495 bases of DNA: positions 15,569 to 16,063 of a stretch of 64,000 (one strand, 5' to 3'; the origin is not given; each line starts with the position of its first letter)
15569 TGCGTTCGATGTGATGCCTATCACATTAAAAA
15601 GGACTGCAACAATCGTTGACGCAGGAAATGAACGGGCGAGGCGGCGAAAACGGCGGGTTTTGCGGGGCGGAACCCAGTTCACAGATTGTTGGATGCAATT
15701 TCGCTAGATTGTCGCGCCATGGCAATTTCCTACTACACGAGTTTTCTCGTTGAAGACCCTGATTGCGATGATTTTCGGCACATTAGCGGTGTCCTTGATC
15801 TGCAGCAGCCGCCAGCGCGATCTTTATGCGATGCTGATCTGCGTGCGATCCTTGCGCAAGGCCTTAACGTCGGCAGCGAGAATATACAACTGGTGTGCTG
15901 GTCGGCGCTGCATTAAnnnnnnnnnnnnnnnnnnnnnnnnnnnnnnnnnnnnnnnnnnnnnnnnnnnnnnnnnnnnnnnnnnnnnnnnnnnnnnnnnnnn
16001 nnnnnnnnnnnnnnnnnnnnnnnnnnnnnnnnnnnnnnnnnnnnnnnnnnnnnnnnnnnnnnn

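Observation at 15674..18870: Two gapless 65-aa paralogues of an unrecognised family bracket the PAS-GGDEF-EAL gene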

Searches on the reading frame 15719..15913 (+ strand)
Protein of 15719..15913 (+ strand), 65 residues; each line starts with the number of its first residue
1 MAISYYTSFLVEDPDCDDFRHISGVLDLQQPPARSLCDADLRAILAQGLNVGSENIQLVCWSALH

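Call 5: search_protein_families(library=pfam, proteins=[window:15719-15913:+], max_evalue=10)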
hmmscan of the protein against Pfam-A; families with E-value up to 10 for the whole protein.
seq(65 aa): 0 families

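Call 6: search_protein_families(library=ncbifam, proteins=[window:15719-15913:+], max_evalue=10)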
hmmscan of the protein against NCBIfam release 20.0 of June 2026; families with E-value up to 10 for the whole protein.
seq(65 aa): 0 families

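Call 8: find_homologous_proteins(query=window:15719-15913:+, max_evalue=0.01)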
Query seq(65 aa) (65 aa): 3 proteins with E <= 0.01 among 3 candidates.
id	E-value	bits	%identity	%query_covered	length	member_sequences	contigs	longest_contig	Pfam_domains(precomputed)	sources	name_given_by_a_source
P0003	6.0e-23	97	71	100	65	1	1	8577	-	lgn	-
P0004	2.4e-21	92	66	100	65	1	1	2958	-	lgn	-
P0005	2.6e-20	89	68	100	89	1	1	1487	-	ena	-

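Call 13: find_encoding_contigs(protein=P0003, flank=8000)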
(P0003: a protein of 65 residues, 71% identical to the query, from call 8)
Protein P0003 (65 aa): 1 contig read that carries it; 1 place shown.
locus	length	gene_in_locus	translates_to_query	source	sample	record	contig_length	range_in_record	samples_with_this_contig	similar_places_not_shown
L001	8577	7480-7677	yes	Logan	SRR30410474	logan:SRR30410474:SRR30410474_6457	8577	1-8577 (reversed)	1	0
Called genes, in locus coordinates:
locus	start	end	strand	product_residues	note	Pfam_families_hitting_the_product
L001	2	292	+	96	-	?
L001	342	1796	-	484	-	PF00691:OmpA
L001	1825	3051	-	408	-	PF00266:Aminotran_5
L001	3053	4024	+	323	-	PF00149:Metallophos, PF12850:Metallophos_2 (faint)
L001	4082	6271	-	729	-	PF00672:HAMP, PF00990:GGDEF, PF00563:EAL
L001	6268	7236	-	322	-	PF12974:Phosphonate-bd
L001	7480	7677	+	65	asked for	-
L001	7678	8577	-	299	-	?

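Call 17: search_protein_representatives(alignment_id=A1)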
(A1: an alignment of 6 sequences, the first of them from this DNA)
Query: 6 sequences, 65 profile positions. Proteins with E-value up to 0.001 (for the whole library): 126; up to 1e-10: 20; up to 1e-30: 0. The best 126 are listed.
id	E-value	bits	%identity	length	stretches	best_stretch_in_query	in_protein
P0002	2.3e-30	120.7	-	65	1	1-65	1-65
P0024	1.8e-19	85.8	-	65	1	1-65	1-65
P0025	1.9e-19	85.7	-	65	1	1-65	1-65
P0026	4.7e-16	74.8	-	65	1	1-65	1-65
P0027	9.0e-15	70.7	-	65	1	1-65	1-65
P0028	1.2e-13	67.2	-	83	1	1-65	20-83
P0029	3.8e-13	65.6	-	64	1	4-65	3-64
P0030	7.3e-13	64.6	-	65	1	1-65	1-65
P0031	1.1e-12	64.0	-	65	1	1-65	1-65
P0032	1.7e-12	63.5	-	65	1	1-65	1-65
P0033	2.4e-12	63.0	-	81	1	2-65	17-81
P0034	3.2e-12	62.6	-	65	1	1-65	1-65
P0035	1.0e-11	61.0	-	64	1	1-65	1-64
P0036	1.2e-11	60.7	-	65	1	1-65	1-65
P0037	1.9e-11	60.1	-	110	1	1-65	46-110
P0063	9.3e-09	51.5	-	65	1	1-65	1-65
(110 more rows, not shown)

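Call 22: search_protein_families(library=pfam, alignment_id=A2, max_evalue=1)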
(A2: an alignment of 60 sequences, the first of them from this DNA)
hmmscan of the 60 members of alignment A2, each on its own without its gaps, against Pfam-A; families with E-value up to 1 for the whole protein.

A. member 1, seq(65 aa): 0 families

B. families by the number of members that match (of 60 scanned): 15 families
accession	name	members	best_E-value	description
PF23870.1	DUF7225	1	0.019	Domain of unknown function (DUF7225)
PF20799.2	PIMT_C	1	0.09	Protein-L-isoaspartyl O-methyltransferase, C-terminal domain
PF21291.3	CYNS_N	1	0.097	Cyanate hydratase, N-terminal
PF16554.10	OAM_dimer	1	0.11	Dimerisation domain of d-ornithine 4,5-aminomutase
PF17764.6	PriA_3primeBD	1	0.11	3'DNA-binding domain (3'BD)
PF16199.10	Radical_SAM_C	1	0.11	Radical_SAM C-terminal domain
PF02406.22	MmoB_DmpM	1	0.12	MmoB/DmpM family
PF20373.3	DUF6668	1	0.12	Family of unknown function (DUF6668)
PF00989.32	PAS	1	0.13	PAS fold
PF20067.5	SSL_N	1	0.15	Strictosidine synthase-like, N-terminal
PF06812.17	ImpA_N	1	0.16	ImpA, N-terminal, type VI secretion system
PF14506.12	CppA_N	1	0.19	CppA N-terminal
PF09860.14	DUF2087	1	0.21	Uncharacterized protein conserved in bacteria (DUF2087)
PF00196.25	GerE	1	0.21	Bacterial regulatory proteins, luxR family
PF01282.25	Ribosomal_S24e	1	0.28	Ribosomal protein S24e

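Call 23: search_solved_structures(query=A2, max_evalue=10)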
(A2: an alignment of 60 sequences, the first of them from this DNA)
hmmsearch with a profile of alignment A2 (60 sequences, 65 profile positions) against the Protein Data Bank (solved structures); distinct sequences matched with E-value up to 10: 23.
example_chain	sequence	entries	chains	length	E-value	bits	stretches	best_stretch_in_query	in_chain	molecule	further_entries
9l94_P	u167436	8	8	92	0.33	14.6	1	28-58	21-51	Large ribosomal subunit protein eL31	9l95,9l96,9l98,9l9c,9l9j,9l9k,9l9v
4bts_AP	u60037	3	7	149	0.53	13.9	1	28-62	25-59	40S RIBOSOMAL PROTEIN S24 | RPS24E | eS24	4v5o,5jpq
1jr7_A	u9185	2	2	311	0.57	13.8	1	1-30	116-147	HYPOTHETICAL 37.4 KDA PROTEIN IN ILEY-GABD INTERGENIC REGION | Glutarate 2-hydroxylase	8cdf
4le6_A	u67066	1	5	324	0.59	13.7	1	20-57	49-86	Organophosphorus hydrolase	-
9e6q_Aa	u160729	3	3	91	0.61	13.7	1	27-58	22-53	Large ribosomal subunit protein eL31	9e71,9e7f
9n8u_A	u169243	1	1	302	0.61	13.7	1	1-30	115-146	Glutarate 2-hydroxylase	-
9n53_A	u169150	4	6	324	0.62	13.7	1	1-30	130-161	Glutarate 2-hydroxylase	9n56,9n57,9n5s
6gpe_A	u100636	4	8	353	0.62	13.7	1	1-30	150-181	Protein CsiD | Glutarate 2-hydroxylase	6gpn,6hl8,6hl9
9bwu_A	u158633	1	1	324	0.62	13.7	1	1-30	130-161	Glutarate 2-hydroxylase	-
9n2u_A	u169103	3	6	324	0.62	13.7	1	1-30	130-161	Glutarate 2-hydroxylase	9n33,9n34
2r6s_A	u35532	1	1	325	0.63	13.7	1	1-30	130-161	Gab protein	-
4o98_A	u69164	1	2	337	0.63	13.7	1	20-57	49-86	organophosphorus hydrolase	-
9n5w_A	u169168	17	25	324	0.63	13.6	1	1-30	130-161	Glutarate 2-hydroxylase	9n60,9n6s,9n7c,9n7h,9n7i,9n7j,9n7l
9n8d_A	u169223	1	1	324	0.63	13.6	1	1-30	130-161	Glutarate 2-hydroxylase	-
9n8k_A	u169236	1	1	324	0.63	13.6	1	1-30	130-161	Glutarate 2-hydroxylase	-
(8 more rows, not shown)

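Call 25: find_homologous_proteins(query=A2, max_evalue=0.001)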
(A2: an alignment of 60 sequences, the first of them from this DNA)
Query A2 (60 sequences) (65 aa, profile of the alignment): 858 proteins with E <= 0.001 among 973 candidates; the best 120 are listed.
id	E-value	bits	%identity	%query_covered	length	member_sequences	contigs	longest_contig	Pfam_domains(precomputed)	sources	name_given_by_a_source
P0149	5.6e-23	99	35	100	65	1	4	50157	-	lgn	-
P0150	1.2e-22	98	31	100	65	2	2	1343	-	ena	-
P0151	3.9e-22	96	26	100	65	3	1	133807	-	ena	-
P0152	6.4e-22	95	25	100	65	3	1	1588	-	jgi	jgi:hypothetical protein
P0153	9.6e-22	95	29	100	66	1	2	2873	-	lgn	-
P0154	1.2e-21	95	30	100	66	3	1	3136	-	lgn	-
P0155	1.6e-21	94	31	100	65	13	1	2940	-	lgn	-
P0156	1.7e-21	94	30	100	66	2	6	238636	-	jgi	jgi:hypothetical protein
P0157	2.3e-21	94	29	100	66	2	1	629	-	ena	-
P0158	2.3e-21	94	31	100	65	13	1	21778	-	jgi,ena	jgi:hypothetical protein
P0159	3.5e-21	93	25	100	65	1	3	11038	-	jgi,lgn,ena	-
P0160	3.8e-21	93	33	100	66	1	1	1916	-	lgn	-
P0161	3.9e-21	93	30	100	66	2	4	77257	-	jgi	jgi:hypothetical protein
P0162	4.0e-21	93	31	100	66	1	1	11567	-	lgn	-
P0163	4.0e-21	93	32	100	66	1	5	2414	-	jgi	jgi:hypothetical protein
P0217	3.8e-20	90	26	100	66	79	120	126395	-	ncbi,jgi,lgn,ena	jgi:hypothetical protein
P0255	9.0e-20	89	29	100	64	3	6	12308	-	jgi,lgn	-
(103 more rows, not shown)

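Call 27: find_encoding_contigs(protein=P0217, flank=6000, max_places=4)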
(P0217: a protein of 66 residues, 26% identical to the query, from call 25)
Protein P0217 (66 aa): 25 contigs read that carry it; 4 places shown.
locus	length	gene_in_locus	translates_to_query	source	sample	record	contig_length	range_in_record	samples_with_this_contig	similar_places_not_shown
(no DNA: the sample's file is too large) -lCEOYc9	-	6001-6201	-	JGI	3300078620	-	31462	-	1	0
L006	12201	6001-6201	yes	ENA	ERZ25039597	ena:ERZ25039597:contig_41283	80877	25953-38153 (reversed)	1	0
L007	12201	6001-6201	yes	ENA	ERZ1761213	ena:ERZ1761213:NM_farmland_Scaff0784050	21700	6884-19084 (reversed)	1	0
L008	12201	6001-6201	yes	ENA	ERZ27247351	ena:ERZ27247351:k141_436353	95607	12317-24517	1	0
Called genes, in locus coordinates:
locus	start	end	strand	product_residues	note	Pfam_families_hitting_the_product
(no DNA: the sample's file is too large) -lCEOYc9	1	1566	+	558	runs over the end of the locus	PF13584:BatD, PF25607:DUF7939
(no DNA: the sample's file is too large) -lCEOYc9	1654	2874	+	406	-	PF00990:GGDEF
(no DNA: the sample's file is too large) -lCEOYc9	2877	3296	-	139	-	PF00903:Glyoxalase, PF13669:Glyoxalase_4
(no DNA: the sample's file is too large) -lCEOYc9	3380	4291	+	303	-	-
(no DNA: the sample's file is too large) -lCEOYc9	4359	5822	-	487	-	PF00691:OmpA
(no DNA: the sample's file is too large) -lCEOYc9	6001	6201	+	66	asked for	-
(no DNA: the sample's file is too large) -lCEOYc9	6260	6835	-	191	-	PF03449:GreA_GreB_N, PF01272:GreA_GreB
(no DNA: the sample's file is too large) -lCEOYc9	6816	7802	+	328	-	PF16881:LIAS_N, PF04055:Radical_SAM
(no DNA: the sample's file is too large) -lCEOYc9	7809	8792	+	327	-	PF08496:Peptidase_S49_N, PF01343:Peptidase_S49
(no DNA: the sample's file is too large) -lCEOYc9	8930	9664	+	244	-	PF01551:Peptidase_M23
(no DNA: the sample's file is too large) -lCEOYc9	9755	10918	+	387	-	PF03734:YkuD, PF17969:Ldt_C (weak)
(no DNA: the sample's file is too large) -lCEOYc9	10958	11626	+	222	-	PF01694:Rhomboid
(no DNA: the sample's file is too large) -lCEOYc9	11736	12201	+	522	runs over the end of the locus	-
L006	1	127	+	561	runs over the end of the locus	-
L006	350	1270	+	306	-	-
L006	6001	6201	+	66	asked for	-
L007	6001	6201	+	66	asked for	-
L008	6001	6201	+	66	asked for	-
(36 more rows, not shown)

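Call 28: find_encoding_contigs(protein=P0156, flank=6000, max_places=3)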
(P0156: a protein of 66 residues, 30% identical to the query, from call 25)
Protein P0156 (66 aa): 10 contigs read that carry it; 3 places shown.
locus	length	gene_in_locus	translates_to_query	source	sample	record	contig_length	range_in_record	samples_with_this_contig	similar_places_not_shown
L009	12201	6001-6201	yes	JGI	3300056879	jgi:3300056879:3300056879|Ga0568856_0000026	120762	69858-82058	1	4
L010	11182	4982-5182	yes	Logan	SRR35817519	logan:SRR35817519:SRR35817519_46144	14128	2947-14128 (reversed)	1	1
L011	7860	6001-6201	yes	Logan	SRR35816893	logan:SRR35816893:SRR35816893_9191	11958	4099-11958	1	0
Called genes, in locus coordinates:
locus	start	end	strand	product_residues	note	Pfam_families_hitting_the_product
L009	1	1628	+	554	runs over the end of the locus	PF13584:BatD, PF25607:DUF7939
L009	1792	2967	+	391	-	PF00990:GGDEF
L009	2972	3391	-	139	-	PF00903:Glyoxalase, PF13669:Glyoxalase_4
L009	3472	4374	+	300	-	-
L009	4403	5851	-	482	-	PF14346:DUF4398 (faint), PF00691:OmpA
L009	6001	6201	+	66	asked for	-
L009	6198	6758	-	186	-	PF03449:GreA_GreB_N, PF01272:GreA_GreB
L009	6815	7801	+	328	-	PF16881:LIAS_N (weak), PF04055:Radical_SAM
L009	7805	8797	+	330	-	PF08496:Peptidase_S49_N, PF01343:Peptidase_S49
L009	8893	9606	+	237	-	PF01551:Peptidase_M23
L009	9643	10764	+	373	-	PF03734:YkuD, PF17969:Ldt_C (weak)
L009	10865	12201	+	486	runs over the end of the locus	-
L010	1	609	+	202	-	?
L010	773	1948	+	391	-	PF00990:GGDEF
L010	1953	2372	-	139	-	PF00903:Glyoxalase, PF13669:Glyoxalase_4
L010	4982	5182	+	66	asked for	-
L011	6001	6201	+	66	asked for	-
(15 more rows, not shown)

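Call 30: predict_structure(alignment_id=A2)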
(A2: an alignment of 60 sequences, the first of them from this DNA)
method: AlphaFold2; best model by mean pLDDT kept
length: 65 residues; sequences in the alignment: 60
mean_pLDDT: 84.2   pTM: 0.61
mean pLDDT of the five models: 84.2, 79.2, 78.6, 76.9, 73.9
residues with pLDDT >= 90: 6; 70-90: 56; 50-70: 3; < 50: 0
segments of 3 or more residues with pLDDT < 50: none
pLDDT, mean of each block of 10 residues (from residue 1): 85 82 86 78 87 88 83
secondary structure, 60 per line:
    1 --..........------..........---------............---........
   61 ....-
elements in order: E3-12 E19-28 H38-49 E56-64

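Call 32: find_encoding_contigs(protein=P0255, flank=6000, max_places=3)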
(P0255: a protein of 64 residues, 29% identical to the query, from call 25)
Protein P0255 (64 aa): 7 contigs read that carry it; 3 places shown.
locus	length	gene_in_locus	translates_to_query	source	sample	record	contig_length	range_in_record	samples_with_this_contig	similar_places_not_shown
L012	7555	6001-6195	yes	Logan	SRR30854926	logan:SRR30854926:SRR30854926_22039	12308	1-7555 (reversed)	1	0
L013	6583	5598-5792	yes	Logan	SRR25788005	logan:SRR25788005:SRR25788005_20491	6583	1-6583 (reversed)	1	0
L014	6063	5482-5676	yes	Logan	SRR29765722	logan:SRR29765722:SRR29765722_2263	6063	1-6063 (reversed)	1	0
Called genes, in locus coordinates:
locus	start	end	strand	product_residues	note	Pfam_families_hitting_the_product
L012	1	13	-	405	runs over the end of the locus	PF24827:AstE_AspA_cat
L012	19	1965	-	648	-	PF02784:Orn_Arg_deC_N, PF17810:Arg_decarb_HB, PF17944:Arg_decarbox_C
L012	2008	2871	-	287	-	PF00581:Rhodanese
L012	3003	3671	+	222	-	PF02798:GST_N, PF13409:GST_N_2, PF13417:GST_N_3, PF00043:GST_C, PF13410:GST_C_2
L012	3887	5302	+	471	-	PF03435:Sacchrp_dh_NADP, PF16653:Sacchrp_dh_C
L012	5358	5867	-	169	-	PF03449:GreA_GreB_N, PF01272:GreA_GreB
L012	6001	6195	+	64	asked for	-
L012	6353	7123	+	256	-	PF08241:Methyltransf_11, PF08242:Methyltransf_12 (weak), PF13649:Methyltransf_25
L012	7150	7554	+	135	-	?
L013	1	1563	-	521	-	?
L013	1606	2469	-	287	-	PF00581:Rhodanese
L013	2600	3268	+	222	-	PF02798:GST_N, PF13409:GST_N_2, PF13417:GST_N_3, PF00043:GST_C, PF13410:GST_C_2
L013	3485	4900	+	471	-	PF03435:Sacchrp_dh_NADP, PF16653:Sacchrp_dh_C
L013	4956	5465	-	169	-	PF03449:GreA_GreB_N, PF01272:GreA_GreB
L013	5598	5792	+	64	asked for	-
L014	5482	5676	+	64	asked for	-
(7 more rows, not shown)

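Call 33: find_encoding_contigs(protein=P0149, flank=6000, max_places=2)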
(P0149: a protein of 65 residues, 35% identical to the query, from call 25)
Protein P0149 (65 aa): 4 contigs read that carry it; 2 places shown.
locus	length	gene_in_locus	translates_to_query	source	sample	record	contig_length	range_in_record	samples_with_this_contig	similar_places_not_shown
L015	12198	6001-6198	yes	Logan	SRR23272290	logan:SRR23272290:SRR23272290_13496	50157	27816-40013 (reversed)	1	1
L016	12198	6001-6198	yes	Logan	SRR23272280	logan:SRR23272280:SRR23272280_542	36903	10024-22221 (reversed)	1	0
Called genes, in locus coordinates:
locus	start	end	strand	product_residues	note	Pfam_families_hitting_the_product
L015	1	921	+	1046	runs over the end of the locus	PF00873:ACR_tran, PF03176:MMPL, PF02355:SecD_SecF_C (faint), PF03176:MMPL (weak)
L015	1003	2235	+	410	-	PF00990:GGDEF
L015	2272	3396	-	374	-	PF00903:Glyoxalase, PF13669:Glyoxalase_4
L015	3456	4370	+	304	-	-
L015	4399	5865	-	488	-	PF00691:OmpA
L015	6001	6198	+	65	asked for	-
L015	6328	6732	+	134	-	PF00903:Glyoxalase (weak), PF13669:Glyoxalase_4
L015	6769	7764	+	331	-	PF16881:LIAS_N (weak), PF04055:Radical_SAM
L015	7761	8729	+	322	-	PF08496:Peptidase_S49_N, PF01343:Peptidase_S49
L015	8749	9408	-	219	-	-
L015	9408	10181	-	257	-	PF14499:DUF4437 (weak), PF12973:Cupin_7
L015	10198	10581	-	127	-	PF01124:MAPEG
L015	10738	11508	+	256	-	PF01435:Peptidase_M48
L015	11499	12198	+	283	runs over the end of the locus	PF01551:Peptidase_M23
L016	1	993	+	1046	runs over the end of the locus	PF00873:ACR_tran, PF03176:MMPL, PF02355:SecD_SecF_C (faint), PF03176:MMPL (weak)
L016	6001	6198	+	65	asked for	-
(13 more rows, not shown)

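Call 45: find_related_loci(query=A3, collection=genome_contigs, flank=6000)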
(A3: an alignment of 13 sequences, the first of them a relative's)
Query A3 (66 aa) in genome_contigs; peptide patterns used: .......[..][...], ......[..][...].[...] (x = any residue, [..] = any of these).
277 stretches matched a pattern; 228 encode a relative of the query (tblastn E <= 1e-3); the best 80 are kept; 80 distinct loci.
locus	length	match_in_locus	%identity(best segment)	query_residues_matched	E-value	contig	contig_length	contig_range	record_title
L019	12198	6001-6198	85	1-66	9e-37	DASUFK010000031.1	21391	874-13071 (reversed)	MAG TPA_asm: Gammaproteobacteria bacterium isolate SMAG_U1377 k141_1394528, whole genome shotgun sequence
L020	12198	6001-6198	85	1-66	7e-36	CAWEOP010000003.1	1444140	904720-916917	MAG: uncultured Gammaproteobacteria bacterium isolate MFD02242.bin.1.297 genome assembly, contig: contig_1964, whole gen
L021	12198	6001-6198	82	1-66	5e-36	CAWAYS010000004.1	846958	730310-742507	MAG: uncultured Gammaproteobacteria bacterium isolate MFD05684.bin.2.281 genome assembly, contig: contig_30182, whole ge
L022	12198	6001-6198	85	1-66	6e-36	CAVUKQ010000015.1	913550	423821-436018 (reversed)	MAG: uncultured Gammaproteobacteria bacterium isolate MFD00392.bin.2.65 genome assembly, contig: contig_9486, whole geno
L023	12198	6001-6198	83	1-66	1e-35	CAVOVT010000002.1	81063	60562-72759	MAG: uncultured Gammaproteobacteria bacterium isolate MFD00031.bin.2.166 genome assembly, contig: contig_14988, whole ge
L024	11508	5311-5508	83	1-66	8e-36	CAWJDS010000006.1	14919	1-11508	MAG: uncultured Gammaproteobacteria bacterium isolate MFD06298.bin.2.211 genome assembly, contig: contig_3144, whole gen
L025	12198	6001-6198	83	1-66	3e-35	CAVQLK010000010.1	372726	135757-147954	MAG: uncultured Gammaproteobacteria bacterium isolate MFD02840.bin.2.73 genome assembly, contig: contig_7684, whole geno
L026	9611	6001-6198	82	1-66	2e-35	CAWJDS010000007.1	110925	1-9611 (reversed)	MAG: uncultured Gammaproteobacteria bacterium isolate MFD06298.bin.2.211 genome assembly, contig: contig_3145, whole gen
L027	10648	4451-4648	80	1-66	7e-35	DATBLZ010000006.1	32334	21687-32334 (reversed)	MAG TPA_asm: Gammaproteobacteria bacterium isolate SMAG_U3985 k141_3412141, whole genome shotgun sequence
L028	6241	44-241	82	1-66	6e-35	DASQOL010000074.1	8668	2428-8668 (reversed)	MAG TPA_asm: Gammaproteobacteria bacterium isolate SMAG_U10802 k141_1057674, whole genome shotgun sequence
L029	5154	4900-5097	82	1-66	8e-35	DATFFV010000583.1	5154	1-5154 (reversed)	MAG TPA_asm: Gammaproteobacteria bacterium isolate SMAG_U8645 k141_2514307, whole genome shotgun sequence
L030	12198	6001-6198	82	1-66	4e-35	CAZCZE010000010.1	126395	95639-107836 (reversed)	MAG TPA_asm: uncultured Gammaproteobacteria bacterium isolate binchicken_co31_201 genome assembly, contig: k141_2483577,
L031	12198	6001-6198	83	1-66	1e-34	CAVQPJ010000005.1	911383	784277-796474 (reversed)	MAG: uncultured Gammaproteobacteria bacterium isolate MFD02242.bin.2.242 genome assembly, contig: contig_3276, whole gen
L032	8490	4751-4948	82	1-66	1e-34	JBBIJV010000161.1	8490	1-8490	MAG: Rhodospirillaceae bacterium isolate FAS170219_bin_170 NODE_4253_length_8490_cov_2.27323, whole genome shotgun seque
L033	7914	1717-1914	80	1-66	1e-34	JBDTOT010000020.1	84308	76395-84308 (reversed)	MAG: Gammaproteobacteria bacterium isolate cluster3_bin.180 NODE_517_length_84308_cov_11.470298, whole genome shotgun se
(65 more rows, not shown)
